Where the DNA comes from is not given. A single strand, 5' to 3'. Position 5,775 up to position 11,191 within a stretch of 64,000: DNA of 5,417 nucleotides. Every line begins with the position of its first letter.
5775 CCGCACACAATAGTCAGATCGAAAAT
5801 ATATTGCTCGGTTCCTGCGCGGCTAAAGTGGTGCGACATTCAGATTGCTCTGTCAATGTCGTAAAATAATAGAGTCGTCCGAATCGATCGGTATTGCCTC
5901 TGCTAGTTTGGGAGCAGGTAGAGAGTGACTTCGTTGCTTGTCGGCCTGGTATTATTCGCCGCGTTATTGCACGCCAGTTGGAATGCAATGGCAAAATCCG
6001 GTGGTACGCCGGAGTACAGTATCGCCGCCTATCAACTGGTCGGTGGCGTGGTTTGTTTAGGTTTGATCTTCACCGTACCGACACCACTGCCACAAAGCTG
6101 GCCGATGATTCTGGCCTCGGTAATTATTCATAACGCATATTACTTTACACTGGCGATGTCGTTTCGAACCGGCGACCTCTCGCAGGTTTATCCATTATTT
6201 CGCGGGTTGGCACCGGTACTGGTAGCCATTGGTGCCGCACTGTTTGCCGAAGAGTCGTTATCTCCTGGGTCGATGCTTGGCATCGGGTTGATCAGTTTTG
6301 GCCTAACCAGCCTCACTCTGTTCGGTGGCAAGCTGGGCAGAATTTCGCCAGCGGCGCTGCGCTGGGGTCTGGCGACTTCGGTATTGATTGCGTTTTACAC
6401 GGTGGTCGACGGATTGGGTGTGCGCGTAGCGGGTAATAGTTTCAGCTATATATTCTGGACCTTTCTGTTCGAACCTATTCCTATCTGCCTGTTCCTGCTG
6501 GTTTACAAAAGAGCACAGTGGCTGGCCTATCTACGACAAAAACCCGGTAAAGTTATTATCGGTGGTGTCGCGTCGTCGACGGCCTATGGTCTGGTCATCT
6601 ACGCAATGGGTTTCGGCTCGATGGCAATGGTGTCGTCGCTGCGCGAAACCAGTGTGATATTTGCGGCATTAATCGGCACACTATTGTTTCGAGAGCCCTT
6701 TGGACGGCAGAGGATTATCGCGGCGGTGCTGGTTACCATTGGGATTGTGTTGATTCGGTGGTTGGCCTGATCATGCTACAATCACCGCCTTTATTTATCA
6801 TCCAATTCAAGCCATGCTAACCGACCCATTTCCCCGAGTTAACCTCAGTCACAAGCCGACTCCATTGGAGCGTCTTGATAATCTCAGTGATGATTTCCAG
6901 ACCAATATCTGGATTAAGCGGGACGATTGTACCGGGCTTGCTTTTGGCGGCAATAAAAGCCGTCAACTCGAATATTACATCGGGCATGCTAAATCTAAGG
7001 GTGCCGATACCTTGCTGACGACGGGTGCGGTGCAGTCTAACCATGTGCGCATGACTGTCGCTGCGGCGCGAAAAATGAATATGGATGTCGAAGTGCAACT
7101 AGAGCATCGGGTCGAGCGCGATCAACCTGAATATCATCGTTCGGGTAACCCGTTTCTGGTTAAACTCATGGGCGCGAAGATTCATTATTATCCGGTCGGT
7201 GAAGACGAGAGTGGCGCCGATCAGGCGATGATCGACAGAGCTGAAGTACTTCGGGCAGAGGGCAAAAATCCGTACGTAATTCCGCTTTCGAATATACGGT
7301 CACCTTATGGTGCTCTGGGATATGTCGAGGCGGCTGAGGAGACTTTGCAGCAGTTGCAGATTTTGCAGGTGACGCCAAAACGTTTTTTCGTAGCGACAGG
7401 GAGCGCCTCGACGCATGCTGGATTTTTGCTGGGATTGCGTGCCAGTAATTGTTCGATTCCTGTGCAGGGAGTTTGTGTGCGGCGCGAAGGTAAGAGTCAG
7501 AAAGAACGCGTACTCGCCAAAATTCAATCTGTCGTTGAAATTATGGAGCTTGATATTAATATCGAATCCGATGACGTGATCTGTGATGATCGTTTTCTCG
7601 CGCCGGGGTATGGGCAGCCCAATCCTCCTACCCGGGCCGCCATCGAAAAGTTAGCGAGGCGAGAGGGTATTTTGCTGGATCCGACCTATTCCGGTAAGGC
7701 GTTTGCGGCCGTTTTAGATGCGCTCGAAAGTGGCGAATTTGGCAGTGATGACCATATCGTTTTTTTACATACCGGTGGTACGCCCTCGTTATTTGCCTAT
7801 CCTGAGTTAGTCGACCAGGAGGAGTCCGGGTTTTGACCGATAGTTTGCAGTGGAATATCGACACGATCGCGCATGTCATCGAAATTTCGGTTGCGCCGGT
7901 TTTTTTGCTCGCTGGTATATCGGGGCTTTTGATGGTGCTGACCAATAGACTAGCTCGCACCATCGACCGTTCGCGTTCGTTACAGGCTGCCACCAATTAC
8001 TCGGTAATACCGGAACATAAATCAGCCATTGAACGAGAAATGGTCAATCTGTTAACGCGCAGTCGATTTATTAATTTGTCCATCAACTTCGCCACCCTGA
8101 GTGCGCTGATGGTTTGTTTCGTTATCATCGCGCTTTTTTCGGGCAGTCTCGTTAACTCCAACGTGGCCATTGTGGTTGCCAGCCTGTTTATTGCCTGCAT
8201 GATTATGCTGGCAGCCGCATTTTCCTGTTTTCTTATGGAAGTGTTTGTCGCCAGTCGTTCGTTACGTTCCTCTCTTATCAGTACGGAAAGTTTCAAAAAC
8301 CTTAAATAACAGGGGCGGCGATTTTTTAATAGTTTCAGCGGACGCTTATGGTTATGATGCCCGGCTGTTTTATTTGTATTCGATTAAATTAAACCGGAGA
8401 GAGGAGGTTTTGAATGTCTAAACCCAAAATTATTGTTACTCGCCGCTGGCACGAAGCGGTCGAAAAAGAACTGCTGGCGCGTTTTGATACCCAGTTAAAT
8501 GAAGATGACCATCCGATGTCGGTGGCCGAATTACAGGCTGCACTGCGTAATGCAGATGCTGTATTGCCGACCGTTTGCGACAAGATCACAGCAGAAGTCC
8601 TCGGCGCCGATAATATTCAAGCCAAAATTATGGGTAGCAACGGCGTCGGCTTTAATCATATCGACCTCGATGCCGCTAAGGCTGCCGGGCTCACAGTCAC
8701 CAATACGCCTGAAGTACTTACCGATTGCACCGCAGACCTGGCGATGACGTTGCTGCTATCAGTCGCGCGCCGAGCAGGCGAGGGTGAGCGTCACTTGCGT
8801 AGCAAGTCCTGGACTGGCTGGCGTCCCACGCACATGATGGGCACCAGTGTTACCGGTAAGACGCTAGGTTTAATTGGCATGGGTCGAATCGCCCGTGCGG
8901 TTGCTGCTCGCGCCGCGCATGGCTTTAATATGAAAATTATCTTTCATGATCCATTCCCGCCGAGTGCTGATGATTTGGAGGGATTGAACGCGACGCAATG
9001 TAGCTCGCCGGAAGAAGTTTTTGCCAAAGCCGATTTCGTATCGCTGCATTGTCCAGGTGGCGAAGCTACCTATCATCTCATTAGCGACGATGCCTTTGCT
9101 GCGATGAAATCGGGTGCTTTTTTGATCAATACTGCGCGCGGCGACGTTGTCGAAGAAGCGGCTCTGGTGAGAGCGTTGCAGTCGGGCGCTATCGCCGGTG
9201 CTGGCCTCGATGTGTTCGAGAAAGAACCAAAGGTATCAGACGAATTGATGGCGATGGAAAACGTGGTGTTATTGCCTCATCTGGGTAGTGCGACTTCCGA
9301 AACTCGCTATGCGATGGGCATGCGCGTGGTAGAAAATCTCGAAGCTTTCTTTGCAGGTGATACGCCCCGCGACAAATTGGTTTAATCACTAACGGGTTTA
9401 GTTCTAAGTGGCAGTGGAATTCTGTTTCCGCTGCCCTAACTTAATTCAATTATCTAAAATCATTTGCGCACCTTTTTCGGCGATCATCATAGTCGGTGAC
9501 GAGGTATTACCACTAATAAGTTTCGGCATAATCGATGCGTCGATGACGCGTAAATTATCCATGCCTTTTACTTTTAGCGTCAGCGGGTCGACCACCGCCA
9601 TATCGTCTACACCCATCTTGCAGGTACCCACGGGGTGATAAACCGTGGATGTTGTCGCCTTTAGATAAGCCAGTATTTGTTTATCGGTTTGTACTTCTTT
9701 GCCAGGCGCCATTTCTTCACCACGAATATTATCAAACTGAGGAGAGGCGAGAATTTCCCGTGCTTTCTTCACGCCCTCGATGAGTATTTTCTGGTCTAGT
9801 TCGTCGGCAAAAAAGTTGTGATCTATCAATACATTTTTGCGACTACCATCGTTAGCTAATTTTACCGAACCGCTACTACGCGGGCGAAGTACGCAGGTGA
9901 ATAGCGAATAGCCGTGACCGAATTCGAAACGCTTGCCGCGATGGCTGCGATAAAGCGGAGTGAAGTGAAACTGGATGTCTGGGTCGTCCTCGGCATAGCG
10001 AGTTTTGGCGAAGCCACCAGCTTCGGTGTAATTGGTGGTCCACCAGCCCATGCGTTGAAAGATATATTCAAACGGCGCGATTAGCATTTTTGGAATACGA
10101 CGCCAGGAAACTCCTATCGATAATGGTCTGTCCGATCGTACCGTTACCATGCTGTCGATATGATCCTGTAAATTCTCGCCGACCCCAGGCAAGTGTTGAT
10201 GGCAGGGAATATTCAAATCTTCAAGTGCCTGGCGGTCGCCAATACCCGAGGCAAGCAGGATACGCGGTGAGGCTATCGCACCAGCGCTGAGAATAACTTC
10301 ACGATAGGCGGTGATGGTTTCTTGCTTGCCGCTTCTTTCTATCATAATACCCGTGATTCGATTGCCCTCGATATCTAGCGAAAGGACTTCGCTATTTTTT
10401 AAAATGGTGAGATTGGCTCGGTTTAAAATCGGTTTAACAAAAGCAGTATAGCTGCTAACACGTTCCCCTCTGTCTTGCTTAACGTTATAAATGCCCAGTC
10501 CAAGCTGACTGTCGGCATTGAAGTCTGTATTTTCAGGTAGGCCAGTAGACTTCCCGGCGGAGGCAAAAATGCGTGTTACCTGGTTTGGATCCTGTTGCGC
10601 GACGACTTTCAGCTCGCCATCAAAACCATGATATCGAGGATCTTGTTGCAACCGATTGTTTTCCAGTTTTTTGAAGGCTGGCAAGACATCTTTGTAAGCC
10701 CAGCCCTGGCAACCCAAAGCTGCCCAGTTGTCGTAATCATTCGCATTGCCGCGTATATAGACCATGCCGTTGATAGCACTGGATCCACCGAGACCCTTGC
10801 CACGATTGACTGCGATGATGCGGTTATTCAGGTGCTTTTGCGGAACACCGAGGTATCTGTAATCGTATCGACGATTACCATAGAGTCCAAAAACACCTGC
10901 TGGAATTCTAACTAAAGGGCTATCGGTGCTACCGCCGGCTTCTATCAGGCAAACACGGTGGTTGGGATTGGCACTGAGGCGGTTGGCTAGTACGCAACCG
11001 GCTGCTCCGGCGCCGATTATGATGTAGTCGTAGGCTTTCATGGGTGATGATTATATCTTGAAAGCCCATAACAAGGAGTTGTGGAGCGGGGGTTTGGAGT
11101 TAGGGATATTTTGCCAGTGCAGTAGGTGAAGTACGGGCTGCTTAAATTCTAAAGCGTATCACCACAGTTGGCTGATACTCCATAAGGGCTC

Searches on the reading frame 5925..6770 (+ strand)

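Call 29: search_protein_families(library=pfam, proteins=[window:5925-6770:+], max_evalue=0.00001)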
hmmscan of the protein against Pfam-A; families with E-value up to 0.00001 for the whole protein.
window:5925-6770:+ (281 aa): 1 family
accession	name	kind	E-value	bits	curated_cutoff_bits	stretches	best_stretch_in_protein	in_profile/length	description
PF00892.27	EamA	-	3.7e-20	73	28.2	2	147-278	6-134/135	EamA-like transporter family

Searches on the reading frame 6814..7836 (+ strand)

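Call 29: search_protein_families(library=pfam, proteins=[window:6814-7836:+], max_evalue=0.00001)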
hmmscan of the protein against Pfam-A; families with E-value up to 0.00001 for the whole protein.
window:6814-7836:+ (340 aa): 1 family
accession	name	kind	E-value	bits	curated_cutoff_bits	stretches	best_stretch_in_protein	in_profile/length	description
PF00291.31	PALP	-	9.5e-47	160.2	35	1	11-321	3-295/295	Pyridoxal-phosphate dependent enzyme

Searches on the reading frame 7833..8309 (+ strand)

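Call 29: search_protein_families(library=pfam, proteins=[window:7833-8309:+], max_evalue=0.00001)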
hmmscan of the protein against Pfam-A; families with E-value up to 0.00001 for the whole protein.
window:7833-8309:+ (158 aa): 1 family
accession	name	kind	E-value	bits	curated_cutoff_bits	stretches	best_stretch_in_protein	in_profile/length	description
PF11026.13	DUF2721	-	5.1e-31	107.7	28.3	1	20-145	2-128/129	Protein of unknown function (DUF2721)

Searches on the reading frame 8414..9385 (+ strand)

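Call 29: search_protein_families(library=pfam, proteins=[window:8414-9385:+], max_evalue=0.00001)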
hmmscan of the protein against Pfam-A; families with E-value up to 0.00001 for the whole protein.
window:8414-9385:+ (323 aa): 2 families
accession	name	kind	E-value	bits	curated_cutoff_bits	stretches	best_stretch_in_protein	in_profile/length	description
PF02826.25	2-Hacid_dh_C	-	8.7e-61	204.8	25.1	1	111-291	1-178/178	D-isomer specific 2-hydroxyacid dehydrogenase, NAD binding domain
PF00389.36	2-Hacid_dh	-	4.3e-25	88.4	24.6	1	17-320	11-131/134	D-isomer specific 2-hydroxyacid dehydrogenase, catalytic domain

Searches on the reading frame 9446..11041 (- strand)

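Call 29: search_protein_families(library=pfam, proteins=[window:9446-11041:-], max_evalue=0.00001)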
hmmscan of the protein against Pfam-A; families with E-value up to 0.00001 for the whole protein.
window:9446-11041:- (531 aa): 6 families
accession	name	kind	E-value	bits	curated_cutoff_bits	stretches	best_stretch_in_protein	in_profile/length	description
PF00732.25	GMC_oxred_N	-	3.1e-49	168.2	23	1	4-295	1-217/218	GMC oxidoreductase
PF05199.19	GMC_oxred_C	-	1.3e-35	123.4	24.6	1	387-521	1-139/139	GMC oxidoreductase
PF00890.30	FAD_binding_2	-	6.9e-10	39.1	20.4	0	195-258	138-206/414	FAD binding domain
PF01266.30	DAO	-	5e-08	33.3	27.9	0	5-36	1-31/353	FAD dependent oxidoreductase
PF05834.18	Lycopene_cycl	-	6.3e-06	25.9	23.4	1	5-38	1-35/380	Lycopene cyclase protein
PF07992.20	Pyr_redox_2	-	7.2e-06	26.1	26.1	0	4-37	1-33/291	Pyridine nucleotide-disulphide oxidoreductase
